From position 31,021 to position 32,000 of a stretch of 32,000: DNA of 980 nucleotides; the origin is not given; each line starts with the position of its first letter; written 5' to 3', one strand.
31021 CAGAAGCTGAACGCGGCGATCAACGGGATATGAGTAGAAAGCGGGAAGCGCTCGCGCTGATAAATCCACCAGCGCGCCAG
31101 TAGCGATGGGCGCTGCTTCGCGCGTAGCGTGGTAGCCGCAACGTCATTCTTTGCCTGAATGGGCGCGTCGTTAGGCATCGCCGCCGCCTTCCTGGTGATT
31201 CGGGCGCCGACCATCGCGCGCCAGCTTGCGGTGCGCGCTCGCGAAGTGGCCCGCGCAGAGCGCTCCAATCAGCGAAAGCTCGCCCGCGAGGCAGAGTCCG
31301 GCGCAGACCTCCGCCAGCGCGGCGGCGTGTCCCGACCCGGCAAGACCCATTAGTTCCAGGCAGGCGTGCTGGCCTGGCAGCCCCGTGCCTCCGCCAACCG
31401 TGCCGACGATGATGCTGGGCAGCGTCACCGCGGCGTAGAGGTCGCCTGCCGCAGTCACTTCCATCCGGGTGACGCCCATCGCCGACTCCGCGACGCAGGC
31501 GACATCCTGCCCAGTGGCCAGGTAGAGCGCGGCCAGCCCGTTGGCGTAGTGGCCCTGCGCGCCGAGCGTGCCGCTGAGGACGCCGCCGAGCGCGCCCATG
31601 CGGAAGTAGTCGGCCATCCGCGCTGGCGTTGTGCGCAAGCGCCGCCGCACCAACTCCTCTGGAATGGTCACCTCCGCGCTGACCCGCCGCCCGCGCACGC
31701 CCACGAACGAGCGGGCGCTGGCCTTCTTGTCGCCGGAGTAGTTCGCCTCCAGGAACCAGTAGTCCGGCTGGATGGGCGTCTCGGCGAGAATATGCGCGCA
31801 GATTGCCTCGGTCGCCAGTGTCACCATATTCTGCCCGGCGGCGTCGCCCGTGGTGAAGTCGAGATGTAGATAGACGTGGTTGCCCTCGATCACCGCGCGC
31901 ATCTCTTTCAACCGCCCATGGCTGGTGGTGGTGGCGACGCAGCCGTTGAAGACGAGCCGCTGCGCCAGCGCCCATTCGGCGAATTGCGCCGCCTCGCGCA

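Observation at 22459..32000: Seven-gene translationally coupled operon (HMGR-like, UbiA PT, RPH-type dikinase, BtaA-like DUF3419, polyprenol-kinase-like, GNAT, acyl-adenylate ligase): candidate undescribed lipid/isoprenoid pathway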

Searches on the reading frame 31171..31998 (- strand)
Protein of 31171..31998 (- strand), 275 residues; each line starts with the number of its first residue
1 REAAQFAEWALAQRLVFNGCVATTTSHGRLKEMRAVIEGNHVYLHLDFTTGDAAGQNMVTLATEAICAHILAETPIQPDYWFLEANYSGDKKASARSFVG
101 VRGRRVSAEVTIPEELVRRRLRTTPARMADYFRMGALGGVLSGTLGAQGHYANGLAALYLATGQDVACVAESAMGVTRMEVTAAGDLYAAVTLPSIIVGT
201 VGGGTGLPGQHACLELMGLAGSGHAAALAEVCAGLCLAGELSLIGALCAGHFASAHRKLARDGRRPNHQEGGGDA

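Call 7: search_protein_families(library=pfam, proteins=[window:31171-31998:-], max_evalue=0.01)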
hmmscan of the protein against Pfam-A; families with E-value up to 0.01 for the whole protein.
window:31171-31998:- (275 aa): 1 family
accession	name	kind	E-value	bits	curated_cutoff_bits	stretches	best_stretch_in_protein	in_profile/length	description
PF00368.23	HMG-CoA_red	-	4.8e-79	266.5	27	1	2-261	108-368/368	Hydroxymethylglutaryl-coenzyme A reductase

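Call 8: search_protein_families(library=ncbifam, proteins=[window:31171-31998:-], max_evalue=0.01)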
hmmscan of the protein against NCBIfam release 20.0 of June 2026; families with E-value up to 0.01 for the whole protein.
window:31171-31998:- (275 aa): 2 families
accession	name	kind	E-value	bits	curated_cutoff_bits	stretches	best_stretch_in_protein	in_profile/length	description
TIGR00533.1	HMG_CoA_R_NADP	equivalog_domain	9.4e-63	212.5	441.8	1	8-261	147-402/402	hydroxymethylglutaryl-CoA reductase (NADPH)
TIGR00920.1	2A060605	subfamily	4.5e-49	167.4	778.35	1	23-261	622-869/887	hydroxymethylglutaryl-CoA reductase (NADPH)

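Call 97: search_protein_representatives(protein=window:31171-31998:-)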
Query: 275 residues. Proteins with E-value up to 0.001 (for the whole library): 2412; up to 1e-10: 1554; up to 1e-30: 594. The best 150 are listed.
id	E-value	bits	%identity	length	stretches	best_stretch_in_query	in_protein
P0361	2.8e-102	358.2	63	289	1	2-263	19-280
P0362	2.9e-98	345.0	59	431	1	3-272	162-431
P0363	1.1e-96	339.8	59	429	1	2-265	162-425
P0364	3.7e-95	334.8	61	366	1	2-267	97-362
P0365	5.7e-80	285.0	52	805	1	2-261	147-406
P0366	8.4e-75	268.1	65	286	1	37-262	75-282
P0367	1.4e-71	257.5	47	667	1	2-262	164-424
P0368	3.6e-69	249.6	65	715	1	58-263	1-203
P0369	3.9e-69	249.5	49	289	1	1-261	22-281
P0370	3.2e-68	246.5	58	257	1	33-229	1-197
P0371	1.3e-67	244.5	48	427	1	2-267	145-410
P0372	4.9e-67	242.6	50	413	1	1-265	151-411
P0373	3.5e-66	239.8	46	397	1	2-261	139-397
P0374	3.8e-66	239.7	46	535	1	2-268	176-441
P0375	1.0e-65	238.3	58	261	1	58-261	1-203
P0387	2.8e-61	223.8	44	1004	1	6-262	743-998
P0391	1.7e-60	221.2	44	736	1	1-262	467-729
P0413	1.9e-55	204.6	42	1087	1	3-259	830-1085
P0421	6.6e-54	199.6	44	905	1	25-268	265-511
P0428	4.7e-53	196.8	44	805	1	3-262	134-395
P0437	4.6e-52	193.5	44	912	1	6-265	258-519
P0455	1.7e-50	188.4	42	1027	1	5-262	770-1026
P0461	5.9e-50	186.7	40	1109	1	17-262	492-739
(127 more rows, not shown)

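Call 99: search_protein_families(library=pfam, proteins=[P0387, P0413, P0421, P0461, P0365, P0367, P0391, P0437, P0455, P0428], max_evalue=0.001)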
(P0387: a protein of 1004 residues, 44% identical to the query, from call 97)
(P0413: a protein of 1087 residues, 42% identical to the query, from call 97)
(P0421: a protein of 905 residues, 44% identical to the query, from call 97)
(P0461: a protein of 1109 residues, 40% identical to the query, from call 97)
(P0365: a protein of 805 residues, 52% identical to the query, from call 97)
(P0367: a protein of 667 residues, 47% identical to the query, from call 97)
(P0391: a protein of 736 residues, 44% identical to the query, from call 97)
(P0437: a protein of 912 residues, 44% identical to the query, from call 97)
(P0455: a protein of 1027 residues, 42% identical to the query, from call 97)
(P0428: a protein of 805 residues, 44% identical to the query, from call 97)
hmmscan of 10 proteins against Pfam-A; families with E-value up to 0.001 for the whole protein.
P0387 (1004 aa): 2 families
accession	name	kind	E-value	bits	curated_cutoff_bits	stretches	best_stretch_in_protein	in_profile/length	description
PF00368.23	HMG-CoA_red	-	6.5e-112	374.6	27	1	629-997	1-368/368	Hydroxymethylglutaryl-coenzyme A reductase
PF00501.34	AMP-binding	-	1.2e-64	219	29.9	1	12-358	6-382/384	AMP-binding enzyme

P0413 (1087 aa): 4 families
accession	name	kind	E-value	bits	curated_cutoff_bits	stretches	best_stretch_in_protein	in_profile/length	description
PF00368.23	HMG-CoA_red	-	4.6e-110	368.5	27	1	719-1087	2-368/368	Hydroxymethylglutaryl-coenzyme A reductase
PF00501.34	AMP-binding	-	1.1e-48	166.5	29.9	1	37-435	17-384/384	AMP-binding enzyme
PF13193.12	AMP-binding_C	-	1.4e-05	26.3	24.5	1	488-573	2-76/76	AMP-binding enzyme C-terminal domain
PF00550.31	PP-binding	-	0.00053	20.6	20.8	0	644-680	26-62/67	Phosphopantetheine attachment site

P0421 (905 aa): 3 families
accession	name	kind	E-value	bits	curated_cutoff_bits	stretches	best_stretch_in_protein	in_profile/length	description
PF00368.23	HMG-CoA_red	-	4.3e-113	378.5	27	1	133-505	3-368/368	Hydroxymethylglutaryl-coenzyme A reductase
PF02958.26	EcKL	-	6.8e-06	26.1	22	1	677-842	107-288/294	Ecdysteroid kinase-like family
PF01636.29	APH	-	7.8e-05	23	23.2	1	748-815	146-210/239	Phosphotransferase enzyme family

P0461 (1109 aa): 3 families
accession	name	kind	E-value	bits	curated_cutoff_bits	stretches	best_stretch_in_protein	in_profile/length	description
PF00368.23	HMG-CoA_red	-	1.6e-108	363.4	27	1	368-737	3-367/368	Hydroxymethylglutaryl-coenzyme A reductase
PF11899.13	DUF3419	-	2e-34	119.8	28.2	1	8-347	10-384/385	Protein of unknown function (DUF3419)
PF01636.29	APH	-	6.4e-08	33.1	23.2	1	910-1031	91-210/239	Phosphotransferase enzyme family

P0365 (805 aa): 2 families
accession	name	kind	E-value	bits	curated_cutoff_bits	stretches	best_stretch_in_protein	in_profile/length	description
PF00368.23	HMG-CoA_red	-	3.2e-98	329.6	27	1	62-406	27-368/368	Hydroxymethylglutaryl-coenzyme A reductase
PF11899.13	DUF3419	-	4.8e-57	194.3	28.2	1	454-759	5-331/385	Protein of unknown function (DUF3419)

P0367 (667 aa): 2 families
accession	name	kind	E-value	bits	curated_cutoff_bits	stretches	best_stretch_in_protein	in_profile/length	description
PF00368.23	HMG-CoA_red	-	2.3e-111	372.8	27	1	71-421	20-366/368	Hydroxymethylglutaryl-coenzyme A reductase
PF00887.24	ACBP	-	1.7e-25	89.4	28.3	1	435-512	1-76/76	Acyl CoA binding protein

P0391 (736 aa): 5 families
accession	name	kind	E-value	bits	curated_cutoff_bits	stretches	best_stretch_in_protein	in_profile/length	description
PF00368.23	HMG-CoA_red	-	1.4e-115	386.7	27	1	359-728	3-368/368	Hydroxymethylglutaryl-coenzyme A reductase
PF00501.34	AMP-binding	-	3.8e-13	49.4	29.9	1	1-81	292-383/384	AMP-binding enzyme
PF00550.31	PP-binding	-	8.8e-09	35.9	20.8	1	271-320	18-66/67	Phosphopantetheine attachment site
PF13193.12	AMP-binding_C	-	1.3e-07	32.8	24.5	1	133-220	1-76/76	AMP-binding enzyme C-terminal domain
PF23562.2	AMP-binding_C_3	-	1.3e-05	26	20.8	1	119-225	2-107/124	AMP-binding enzyme C-terminal domain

P0437 (912 aa): 3 families
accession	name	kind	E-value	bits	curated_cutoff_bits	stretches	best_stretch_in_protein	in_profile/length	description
PF00368.23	HMG-CoA_red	-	4.2e-103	345.6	27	1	144-515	2-368/368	Hydroxymethylglutaryl-coenzyme A reductase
PF01636.29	APH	-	4e-08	33.8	23.2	1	674-851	72-231/239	Phosphotransferase enzyme family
PF02958.26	EcKL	-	7.3e-06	26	22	1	668-857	88-290/294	Ecdysteroid kinase-like family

P0455 (1027 aa): 2 families
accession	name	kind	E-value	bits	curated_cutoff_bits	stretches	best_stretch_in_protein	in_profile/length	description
PF00368.23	HMG-CoA_red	-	7.6e-107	357.9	27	1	657-1025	1-368/368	Hydroxymethylglutaryl-coenzyme A reductase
PF00501.34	AMP-binding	-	5.4e-63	213.5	29.9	1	28-376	7-384/384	AMP-binding enzyme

P0428 (805 aa): 1 family
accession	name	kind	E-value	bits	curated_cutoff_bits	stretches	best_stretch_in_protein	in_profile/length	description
PF00368.23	HMG-CoA_red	-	1.3e-99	334.2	27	1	23-394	2-368/368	Hydroxymethylglutaryl-coenzyme A reductase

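Call 101: list_cluster_members(proteins=[P0387, P0413, P0421, P0461, P0365, P0367, P0391, P0437, P0455, P0428])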
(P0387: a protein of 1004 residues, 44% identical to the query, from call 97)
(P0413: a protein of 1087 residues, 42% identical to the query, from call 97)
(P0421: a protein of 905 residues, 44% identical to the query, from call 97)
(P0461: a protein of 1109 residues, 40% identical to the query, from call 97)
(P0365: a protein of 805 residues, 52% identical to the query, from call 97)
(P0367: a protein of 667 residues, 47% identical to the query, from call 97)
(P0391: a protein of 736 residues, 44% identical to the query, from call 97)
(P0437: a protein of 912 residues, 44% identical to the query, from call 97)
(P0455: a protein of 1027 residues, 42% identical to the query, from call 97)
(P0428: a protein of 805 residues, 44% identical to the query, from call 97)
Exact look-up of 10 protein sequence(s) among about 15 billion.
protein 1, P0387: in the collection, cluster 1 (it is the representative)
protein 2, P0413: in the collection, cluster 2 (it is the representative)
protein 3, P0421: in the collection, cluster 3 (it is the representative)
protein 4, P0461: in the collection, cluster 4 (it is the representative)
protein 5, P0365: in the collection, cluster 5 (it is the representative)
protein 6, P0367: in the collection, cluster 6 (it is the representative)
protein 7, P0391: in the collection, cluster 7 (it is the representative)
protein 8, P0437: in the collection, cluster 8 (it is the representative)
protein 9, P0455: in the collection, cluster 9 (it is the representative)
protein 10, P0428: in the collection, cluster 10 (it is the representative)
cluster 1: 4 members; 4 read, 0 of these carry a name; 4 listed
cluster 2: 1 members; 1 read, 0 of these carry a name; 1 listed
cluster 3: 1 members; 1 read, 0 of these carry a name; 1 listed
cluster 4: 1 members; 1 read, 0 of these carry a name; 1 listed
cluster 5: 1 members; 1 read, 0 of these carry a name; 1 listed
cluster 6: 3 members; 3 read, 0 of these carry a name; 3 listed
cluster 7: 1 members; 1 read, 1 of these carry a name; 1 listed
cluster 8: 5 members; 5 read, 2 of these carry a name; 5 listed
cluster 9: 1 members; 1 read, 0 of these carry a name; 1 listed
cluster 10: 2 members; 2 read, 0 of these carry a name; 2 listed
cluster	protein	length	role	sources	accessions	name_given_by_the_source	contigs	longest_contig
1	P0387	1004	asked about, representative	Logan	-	-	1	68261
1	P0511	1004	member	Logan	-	-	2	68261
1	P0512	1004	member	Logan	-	-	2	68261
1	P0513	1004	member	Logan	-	-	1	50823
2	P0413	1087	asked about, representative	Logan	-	-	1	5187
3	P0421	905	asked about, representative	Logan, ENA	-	-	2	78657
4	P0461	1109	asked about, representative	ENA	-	-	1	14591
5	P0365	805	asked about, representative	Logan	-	-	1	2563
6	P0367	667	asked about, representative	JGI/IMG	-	-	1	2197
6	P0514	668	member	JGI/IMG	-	-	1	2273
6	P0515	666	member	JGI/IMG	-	-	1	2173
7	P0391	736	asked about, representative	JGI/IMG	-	hydroxymethylglutaryl-CoA reductase (NADPH)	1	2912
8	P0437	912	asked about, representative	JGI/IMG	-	NADP-dependent 3-hydroxy-3-methylglutaryl-CoA reductase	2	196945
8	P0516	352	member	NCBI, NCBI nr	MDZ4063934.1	MAG: hypothetical protein U1E22_04620, partial [Coriobacteriia bacterium] | hypothetical protein [Coriobacteriia bacterium]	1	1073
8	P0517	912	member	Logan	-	-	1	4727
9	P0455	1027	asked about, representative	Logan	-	-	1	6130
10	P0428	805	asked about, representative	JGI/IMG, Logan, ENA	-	-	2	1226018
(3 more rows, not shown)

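Call 102: find_encoding_contigs(protein=P0461, flank=8000, max_places=2)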
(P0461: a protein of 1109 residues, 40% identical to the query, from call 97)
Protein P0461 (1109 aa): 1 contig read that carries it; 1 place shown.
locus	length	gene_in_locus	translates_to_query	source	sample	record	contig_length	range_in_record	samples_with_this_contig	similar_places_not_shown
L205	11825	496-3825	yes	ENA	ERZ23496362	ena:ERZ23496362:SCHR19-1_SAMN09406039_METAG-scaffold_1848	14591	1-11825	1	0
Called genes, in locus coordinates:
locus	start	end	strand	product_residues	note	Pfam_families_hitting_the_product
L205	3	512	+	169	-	?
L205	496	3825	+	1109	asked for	PF11899:DUF3419, PF00368:HMG-CoA_red, PF01636:APH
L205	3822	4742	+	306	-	PF01040:UbiA (weak)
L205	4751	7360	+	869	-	PF01326:PPDK_N, PF27448:Rph_4th, PF00391:PEP-utilizers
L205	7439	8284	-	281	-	PF00691:OmpA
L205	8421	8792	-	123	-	-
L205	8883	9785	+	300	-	PF13280:WYL, PF25583:WCX (weak)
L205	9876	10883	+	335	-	-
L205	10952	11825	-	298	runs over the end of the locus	PF00480:ROK, PF02685:Glucokinase (faint)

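Call 103: find_encoding_contigs(protein=P0387, flank=8000, max_places=2)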
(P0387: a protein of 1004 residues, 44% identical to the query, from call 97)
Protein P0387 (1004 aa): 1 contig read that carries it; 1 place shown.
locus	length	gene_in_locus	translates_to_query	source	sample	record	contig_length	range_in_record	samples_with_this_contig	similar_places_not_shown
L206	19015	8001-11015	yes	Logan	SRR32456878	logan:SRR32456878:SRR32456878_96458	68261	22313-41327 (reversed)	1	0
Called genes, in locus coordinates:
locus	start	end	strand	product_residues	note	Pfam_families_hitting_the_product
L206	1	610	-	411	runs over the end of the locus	-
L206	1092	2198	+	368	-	-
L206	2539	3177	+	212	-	-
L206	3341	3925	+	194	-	-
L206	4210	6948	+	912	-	PF00486:Trans_reg_C (faint), PF13424:TPR_12 (faint), PF07719:TPR_2 (faint)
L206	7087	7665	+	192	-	-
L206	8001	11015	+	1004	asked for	PF00501:AMP-binding, PF00368:HMG-CoA_red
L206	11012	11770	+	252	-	PF00551:Formyl_trans_N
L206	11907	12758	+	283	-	PF01040:UbiA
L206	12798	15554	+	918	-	PF01326:PPDK_N, PF27448:Rph_4th, PF00391:PEP-utilizers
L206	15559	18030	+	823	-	PF03176:MMPL, PF02460:Patched, PF12349:Sterol-sensing, PF03176:MMPL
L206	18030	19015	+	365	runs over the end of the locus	PF11899:DUF3419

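Call 104: find_encoding_contigs(protein=P0421, flank=9000, max_places=2)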
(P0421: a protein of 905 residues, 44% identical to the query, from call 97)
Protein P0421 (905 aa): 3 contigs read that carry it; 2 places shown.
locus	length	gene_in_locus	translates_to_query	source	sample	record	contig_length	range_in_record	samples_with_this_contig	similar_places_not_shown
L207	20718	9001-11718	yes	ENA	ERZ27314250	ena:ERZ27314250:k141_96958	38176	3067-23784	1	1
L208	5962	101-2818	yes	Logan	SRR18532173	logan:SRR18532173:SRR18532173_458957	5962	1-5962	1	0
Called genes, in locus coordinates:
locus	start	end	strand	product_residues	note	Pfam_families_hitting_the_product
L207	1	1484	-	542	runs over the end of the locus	-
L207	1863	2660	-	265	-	PF04060:FeS, PF12654:DUF3786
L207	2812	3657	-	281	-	PF04060:FeS, PF00196:GerE, PF08281:Sigma70_r4_2 (weak)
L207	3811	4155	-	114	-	PF00472:RF-1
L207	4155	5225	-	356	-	PF06071:YchF-GTPase_C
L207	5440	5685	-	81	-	-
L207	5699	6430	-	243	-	PF00849:PseudoU_synth_2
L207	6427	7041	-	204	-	-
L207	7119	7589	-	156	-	PF03737:RraA-like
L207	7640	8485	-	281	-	-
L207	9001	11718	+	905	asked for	PF00368:HMG-CoA_red, PF02958:EcKL (faint)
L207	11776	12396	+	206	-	PF02223:Thymidylate_kin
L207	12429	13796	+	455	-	PF14907:NTP_transf_5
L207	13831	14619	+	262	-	PF00702:Hydrolase, PF13419:HAD_2, PF13242:Hydrolase_like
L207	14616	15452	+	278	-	PF02223:Thymidylate_kin (faint)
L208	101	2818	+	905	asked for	PF00368:HMG-CoA_red, PF02958:EcKL (faint)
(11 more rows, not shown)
